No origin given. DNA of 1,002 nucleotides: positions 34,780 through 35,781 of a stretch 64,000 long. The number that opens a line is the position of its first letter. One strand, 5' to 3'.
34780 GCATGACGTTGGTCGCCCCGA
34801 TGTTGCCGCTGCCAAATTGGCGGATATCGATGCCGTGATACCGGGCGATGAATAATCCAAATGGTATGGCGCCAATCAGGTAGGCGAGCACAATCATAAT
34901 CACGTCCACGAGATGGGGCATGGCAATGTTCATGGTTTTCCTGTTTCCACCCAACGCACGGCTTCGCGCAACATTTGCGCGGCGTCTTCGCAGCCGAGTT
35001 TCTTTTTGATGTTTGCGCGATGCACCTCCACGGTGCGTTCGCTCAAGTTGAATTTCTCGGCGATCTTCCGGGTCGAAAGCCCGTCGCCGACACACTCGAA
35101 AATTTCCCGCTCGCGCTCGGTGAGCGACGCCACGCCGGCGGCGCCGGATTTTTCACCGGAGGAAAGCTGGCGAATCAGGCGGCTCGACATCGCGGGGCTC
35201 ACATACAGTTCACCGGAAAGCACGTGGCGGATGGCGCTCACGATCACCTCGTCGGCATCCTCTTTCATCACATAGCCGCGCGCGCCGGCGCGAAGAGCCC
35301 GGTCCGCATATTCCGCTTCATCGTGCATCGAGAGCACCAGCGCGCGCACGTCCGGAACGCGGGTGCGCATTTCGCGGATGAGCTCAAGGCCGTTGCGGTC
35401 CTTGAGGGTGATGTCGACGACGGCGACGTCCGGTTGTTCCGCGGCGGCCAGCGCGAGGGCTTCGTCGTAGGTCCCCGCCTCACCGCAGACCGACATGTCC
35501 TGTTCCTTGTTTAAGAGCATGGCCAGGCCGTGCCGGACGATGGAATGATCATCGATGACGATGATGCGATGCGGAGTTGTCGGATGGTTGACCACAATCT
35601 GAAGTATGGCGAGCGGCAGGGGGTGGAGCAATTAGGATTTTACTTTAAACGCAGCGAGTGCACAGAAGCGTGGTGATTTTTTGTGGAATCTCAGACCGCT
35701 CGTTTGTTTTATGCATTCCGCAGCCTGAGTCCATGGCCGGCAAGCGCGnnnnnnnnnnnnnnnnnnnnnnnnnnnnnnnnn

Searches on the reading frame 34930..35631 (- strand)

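Call 9: search_protein_families(library=pfam, proteins=[window:34930-35631:-], max_evalue=0.0001)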
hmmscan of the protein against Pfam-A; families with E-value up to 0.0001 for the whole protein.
window:34930-35631:- (233 aa): 3 families
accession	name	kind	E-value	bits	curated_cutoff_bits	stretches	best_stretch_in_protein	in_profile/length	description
PF00072.30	Response_reg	-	3.1e-24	85.7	30.2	1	23-134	1-110/111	Response regulator receiver domain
PF00196.25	GerE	-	6e-18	64.7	23.5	1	169-222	2-55/57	Bacterial regulatory proteins, luxR family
PF08281.18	Sigma70_r4_2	-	7e-09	35.7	25.7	1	168-212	9-54/54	Sigma-70, region 4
